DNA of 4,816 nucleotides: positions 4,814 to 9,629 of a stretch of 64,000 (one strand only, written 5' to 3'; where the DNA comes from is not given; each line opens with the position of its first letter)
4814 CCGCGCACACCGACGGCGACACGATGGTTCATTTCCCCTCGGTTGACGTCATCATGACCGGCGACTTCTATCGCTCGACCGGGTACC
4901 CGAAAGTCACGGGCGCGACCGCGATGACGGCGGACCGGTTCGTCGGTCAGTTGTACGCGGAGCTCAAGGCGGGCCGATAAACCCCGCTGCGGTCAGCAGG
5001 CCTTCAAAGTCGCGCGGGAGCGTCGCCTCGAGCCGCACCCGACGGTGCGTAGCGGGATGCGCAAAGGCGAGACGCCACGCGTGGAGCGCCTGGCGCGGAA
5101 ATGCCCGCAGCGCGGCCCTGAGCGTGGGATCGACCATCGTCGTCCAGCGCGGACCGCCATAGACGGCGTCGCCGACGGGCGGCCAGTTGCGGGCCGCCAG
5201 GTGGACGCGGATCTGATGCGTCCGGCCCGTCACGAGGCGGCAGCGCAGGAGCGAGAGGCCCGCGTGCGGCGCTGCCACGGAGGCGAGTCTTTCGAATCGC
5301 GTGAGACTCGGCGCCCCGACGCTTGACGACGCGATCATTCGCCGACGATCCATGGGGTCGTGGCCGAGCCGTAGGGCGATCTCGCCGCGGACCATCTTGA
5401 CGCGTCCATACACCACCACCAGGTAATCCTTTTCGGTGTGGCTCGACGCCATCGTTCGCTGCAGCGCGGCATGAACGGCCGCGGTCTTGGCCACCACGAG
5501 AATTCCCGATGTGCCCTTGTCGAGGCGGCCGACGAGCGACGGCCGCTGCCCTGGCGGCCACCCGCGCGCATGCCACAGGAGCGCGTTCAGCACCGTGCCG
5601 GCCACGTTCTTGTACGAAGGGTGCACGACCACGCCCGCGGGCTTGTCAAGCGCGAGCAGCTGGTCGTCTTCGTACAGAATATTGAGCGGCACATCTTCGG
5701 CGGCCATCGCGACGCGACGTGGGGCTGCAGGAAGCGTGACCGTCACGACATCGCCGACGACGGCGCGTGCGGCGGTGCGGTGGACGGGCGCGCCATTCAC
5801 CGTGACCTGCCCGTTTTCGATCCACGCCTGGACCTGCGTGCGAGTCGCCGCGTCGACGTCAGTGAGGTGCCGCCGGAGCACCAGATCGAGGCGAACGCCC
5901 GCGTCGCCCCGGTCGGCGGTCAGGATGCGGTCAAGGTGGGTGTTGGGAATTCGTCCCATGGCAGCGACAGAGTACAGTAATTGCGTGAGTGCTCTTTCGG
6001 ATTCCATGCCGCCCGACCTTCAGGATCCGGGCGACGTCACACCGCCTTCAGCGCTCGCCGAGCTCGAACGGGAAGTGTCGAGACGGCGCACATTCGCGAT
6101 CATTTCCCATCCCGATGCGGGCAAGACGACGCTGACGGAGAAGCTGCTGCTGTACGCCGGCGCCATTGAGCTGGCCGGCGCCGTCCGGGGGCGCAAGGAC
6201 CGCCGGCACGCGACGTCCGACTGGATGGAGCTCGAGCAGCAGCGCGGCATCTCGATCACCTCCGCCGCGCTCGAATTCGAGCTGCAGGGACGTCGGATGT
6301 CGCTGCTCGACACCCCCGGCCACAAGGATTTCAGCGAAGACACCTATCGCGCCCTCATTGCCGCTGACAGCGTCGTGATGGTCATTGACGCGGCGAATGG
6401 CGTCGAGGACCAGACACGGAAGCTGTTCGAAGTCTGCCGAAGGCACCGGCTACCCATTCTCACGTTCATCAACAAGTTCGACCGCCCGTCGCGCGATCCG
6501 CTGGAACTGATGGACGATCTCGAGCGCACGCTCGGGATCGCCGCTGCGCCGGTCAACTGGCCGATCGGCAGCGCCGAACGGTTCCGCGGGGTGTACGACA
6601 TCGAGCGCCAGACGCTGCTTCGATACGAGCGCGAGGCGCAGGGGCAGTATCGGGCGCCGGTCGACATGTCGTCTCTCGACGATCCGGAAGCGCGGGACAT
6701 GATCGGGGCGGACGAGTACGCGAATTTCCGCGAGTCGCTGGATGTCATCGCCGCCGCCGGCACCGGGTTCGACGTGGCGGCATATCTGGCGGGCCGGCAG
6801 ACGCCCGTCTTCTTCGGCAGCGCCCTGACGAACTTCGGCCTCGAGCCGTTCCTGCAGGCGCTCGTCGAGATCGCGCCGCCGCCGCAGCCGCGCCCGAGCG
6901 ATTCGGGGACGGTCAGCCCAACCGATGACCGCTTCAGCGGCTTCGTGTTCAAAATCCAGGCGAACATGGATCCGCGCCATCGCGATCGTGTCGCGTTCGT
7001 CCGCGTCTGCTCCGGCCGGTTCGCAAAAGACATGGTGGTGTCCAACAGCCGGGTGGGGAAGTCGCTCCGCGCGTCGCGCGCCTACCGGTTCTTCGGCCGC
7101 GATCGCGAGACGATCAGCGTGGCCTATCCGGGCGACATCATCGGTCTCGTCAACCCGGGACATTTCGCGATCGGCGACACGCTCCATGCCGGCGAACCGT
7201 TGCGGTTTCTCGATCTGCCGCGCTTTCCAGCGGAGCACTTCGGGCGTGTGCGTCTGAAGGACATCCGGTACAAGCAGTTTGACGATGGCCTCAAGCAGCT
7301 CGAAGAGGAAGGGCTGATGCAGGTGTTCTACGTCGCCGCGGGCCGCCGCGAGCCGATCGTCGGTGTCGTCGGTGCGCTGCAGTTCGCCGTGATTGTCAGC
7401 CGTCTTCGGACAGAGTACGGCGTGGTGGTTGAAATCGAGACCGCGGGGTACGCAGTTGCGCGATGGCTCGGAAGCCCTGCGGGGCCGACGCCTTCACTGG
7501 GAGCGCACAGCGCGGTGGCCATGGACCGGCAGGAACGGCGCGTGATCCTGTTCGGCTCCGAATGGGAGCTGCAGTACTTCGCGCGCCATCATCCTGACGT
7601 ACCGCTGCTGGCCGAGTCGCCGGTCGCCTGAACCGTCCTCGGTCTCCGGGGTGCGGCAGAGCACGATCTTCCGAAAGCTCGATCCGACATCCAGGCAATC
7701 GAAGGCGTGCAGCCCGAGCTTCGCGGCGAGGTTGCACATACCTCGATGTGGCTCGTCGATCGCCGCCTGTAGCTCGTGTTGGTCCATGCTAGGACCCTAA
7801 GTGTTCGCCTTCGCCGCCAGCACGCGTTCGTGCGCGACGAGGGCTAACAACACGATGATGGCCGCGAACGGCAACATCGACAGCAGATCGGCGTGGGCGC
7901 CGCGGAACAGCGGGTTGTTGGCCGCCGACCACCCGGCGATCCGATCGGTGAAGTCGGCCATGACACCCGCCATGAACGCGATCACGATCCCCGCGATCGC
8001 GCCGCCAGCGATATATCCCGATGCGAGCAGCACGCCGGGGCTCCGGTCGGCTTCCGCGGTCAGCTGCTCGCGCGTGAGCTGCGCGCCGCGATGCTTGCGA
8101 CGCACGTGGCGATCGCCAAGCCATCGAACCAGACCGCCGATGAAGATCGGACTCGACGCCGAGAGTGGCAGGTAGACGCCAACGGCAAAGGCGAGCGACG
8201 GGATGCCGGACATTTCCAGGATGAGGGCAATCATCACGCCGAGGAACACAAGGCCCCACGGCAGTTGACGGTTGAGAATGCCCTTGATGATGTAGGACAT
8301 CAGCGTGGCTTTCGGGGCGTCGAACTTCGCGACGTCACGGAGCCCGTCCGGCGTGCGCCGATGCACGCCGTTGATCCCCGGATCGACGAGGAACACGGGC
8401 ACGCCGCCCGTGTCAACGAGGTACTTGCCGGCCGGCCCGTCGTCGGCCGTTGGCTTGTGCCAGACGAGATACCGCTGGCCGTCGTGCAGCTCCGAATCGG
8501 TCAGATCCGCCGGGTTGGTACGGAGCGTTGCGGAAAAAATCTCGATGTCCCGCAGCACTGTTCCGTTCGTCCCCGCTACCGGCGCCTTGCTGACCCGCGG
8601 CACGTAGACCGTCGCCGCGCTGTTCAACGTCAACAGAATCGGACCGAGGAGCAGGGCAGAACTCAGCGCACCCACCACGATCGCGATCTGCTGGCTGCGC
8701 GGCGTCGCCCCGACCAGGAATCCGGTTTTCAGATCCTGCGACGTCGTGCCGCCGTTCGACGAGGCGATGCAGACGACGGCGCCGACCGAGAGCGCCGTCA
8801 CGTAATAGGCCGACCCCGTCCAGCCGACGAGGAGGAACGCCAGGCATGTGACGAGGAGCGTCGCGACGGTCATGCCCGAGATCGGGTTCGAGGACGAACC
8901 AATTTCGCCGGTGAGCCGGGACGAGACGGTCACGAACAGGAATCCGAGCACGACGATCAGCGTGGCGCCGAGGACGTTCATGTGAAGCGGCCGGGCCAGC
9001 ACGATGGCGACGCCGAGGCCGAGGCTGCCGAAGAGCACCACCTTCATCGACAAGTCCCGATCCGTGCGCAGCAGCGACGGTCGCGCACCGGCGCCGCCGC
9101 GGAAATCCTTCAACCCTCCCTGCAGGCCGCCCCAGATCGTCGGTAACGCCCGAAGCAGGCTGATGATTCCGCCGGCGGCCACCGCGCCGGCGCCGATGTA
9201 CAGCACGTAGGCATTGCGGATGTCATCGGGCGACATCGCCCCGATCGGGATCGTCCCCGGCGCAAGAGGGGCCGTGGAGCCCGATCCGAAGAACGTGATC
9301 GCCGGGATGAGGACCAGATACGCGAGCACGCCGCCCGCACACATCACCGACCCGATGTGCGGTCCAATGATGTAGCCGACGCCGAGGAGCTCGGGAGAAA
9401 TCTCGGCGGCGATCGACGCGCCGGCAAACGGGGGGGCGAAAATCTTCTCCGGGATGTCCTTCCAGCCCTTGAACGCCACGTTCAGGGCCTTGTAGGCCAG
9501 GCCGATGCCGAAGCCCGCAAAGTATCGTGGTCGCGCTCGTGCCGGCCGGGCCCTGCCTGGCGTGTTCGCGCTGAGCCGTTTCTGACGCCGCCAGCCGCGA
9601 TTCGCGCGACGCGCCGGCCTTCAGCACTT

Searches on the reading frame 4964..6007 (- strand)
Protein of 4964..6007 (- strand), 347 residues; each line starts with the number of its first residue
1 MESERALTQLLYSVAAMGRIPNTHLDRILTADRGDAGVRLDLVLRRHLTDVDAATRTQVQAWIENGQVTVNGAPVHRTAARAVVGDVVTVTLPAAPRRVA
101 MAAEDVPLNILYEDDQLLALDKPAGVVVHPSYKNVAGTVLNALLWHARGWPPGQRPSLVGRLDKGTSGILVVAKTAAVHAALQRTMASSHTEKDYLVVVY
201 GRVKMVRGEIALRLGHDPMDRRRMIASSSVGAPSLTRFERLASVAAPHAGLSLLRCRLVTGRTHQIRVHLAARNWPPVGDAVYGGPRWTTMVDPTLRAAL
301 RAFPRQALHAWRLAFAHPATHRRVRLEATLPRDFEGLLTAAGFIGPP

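Call 7: search_protein_families(library=ncbifam, proteins=[window:4964-6007:-])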
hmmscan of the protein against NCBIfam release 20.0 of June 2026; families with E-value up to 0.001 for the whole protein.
window:4964-6007:- (347 aa): 9 families
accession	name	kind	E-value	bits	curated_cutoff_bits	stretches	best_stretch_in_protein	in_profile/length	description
TIGR00005.1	rluA_subfam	subfamily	1.7e-71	241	192.7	1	36-339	4-295/298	RluA family pseudouridine synthase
NF008385.0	PRK11180.1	equivalog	1.6e-58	198.6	351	1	35-338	15-309/325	23S rRNA pseudouridine(1911/1915/1917) synthase RluD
NF008249.0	PRK11025.1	equivalog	1.4e-31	109.6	378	1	27-338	9-310/317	23S rRNA pseudouridine(955/2504/2580) synthase RluC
NF008321.0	PRK11112.1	equivalog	1e-25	90.5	328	1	108-341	2-234/257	tRNA pseudouridine(65) synthase TruC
NF007543.0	PRK10158.1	equivalog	6.1e-22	78.3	286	1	106-326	12-213/219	bifunctional tRNA pseudouridine(32) synthase/23S rRNA pseudouridine(746) synthase RluA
TIGR01621.1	RluA-like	hypoth_equivalog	1.3e-17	63.7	222.3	1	108-285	2-167/217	TIGR01621 family pseudouridine synthase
TIGR00093.1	TIGR00093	subfamily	1.7e-06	27.9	109.3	1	122-268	2-126/161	pseudouridine synthase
NF007784.0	PRK10475.1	equivalog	0.00018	20.6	318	1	45-200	10-142/290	23S rRNA pseudouridine(2604) synthase RluF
NF007976.1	PRK10700.1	equivalog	0.00093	18.4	290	0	49-204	10-149/291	23S rRNA pseudouridine(2605) synthase RluB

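Call 14: find_encoding_contigs(protein=window:4964-6007:-, flank=10000, max_places=6)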
Protein window:4964-6007:- (347 aa): no gene with exactly this product is on record in the collection.

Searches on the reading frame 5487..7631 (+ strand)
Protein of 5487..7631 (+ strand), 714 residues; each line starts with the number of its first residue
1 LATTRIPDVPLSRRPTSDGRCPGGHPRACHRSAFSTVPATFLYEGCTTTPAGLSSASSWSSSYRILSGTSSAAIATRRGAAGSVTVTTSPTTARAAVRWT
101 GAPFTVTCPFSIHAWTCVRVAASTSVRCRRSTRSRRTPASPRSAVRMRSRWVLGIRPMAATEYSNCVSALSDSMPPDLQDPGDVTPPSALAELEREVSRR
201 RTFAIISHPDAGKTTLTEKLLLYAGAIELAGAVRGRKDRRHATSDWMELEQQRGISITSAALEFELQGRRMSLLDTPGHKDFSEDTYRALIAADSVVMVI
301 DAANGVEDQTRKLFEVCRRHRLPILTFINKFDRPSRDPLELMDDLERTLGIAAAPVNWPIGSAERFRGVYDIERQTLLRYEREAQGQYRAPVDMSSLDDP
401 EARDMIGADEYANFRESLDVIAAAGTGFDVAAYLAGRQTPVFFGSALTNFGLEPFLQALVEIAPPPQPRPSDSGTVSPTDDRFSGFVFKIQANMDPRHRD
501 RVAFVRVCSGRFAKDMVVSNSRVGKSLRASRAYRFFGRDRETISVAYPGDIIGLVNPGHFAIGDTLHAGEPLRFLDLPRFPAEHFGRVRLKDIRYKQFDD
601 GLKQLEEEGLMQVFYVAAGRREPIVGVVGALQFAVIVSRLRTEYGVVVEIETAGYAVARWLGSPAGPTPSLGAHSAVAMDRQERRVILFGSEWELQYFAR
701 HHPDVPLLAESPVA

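Call 7: search_protein_families(library=ncbifam, proteins=[window:5487-7631:+])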
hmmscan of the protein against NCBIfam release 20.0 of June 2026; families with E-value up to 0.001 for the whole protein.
window:5487-7631:+ (714 aa): 36 families (the best 25 are shown)
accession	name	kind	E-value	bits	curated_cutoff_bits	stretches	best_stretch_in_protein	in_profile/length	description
NF001964.0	PRK00741.1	equivalog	3e-211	702.5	473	1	192-709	4-524/529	peptide chain release factor 3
TIGR00503.1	prfC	equivalog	1.8e-198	660.3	466.95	1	192-707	3-521/527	peptide chain release factor 3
NF009381.0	PRK12740.1-5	subfamily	1.9e-68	231.5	583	1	197-652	6-473/692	elongation factor G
TIGR00484.1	EF-G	equivalog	4.9e-58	196.8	659.4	1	196-651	6-475/691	elongation factor G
NF012153.1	tet_protect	equivalog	5.5e-53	180.1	775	1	204-651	4-418/614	tetracycline resistance ribosomal protection protein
NF009891.0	PRK13351.1-1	equivalog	7.3e-45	153.7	597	1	198-570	7-377/681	elongation factor G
NF000120.3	47473_otr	exception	4.6e-44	151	900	1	204-568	6-336/608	tetracycline resistance ribosomal protection protein Otr(A)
NF009379.0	PRK12740.1-3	equivalog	9.8e-38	130.2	513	1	198-652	6-455/674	elongation factor G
NF033148.1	tet_protect_M_W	exception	1e-35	123.2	1100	1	204-344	7-143/639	TetM/TetW/TetO/TetS family tetracycline resistance ribosomal protection protein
NF058620.1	EFG2_Bacteroid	exception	3.8e-33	114.8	1000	1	201-587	10-402/717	elongation factor G2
NF012155.1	tet_protect_M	exception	7.9e-31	106.9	1420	1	204-345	7-144/639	tetracycline resistance ribosomal protection protein Tet(M)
TIGR01394.1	TypA_BipA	equivalog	2.6e-29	101.9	757.3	1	201-344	2-139/594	translational GTPase TypA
NF009892.0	PRK13351.1-3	equivalog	5e-29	101.2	640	1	201-352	4-156/623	elongation factor G-like protein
NF009377.1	PRK12740.1-1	equivalog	7.9e-29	100.6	890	1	199-651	12-487/700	elongation factor G-like protein EF-G2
TIGR01393.1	lepA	equivalog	3e-27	95.3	533.9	1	200-355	3-156/595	translation elongation factor 4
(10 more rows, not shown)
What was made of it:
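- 6006..7631 (+): prfC, intact (control). NCBIfam PRK00741 positions 4-524/529, 702 bits (call 7).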

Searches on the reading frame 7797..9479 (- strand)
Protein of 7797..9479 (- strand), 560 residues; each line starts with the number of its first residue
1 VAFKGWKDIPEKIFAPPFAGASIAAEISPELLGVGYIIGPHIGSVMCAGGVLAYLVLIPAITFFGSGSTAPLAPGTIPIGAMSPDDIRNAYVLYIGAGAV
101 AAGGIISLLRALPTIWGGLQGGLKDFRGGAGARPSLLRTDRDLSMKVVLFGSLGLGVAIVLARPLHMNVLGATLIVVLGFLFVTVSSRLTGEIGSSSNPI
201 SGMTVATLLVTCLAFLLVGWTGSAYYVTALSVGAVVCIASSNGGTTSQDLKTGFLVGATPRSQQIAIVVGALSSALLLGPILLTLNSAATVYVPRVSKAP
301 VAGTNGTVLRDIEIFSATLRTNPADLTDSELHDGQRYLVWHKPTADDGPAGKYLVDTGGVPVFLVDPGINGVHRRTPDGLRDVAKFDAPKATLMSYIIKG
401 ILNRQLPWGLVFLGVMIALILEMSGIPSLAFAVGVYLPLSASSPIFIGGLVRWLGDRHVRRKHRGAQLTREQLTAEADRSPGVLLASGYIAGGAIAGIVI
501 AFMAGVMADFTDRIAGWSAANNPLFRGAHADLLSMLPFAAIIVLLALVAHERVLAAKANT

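Call 7: search_protein_families(library=ncbifam, proteins=[window:7797-9479:-])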
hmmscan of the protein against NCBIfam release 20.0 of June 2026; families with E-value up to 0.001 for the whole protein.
window:7797-9479:- (560 aa): 2 families
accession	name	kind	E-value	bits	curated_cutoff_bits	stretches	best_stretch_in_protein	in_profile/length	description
TIGR00733.1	TIGR00733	equivalog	5.5e-51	173.7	182.5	2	22-290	183-455/589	OPT family oligopeptide transporter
TIGR00728.1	OPT_sfam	superfamily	1.3e-26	93.4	128.35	3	148-313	388-539/659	OPT family oligopeptide transporter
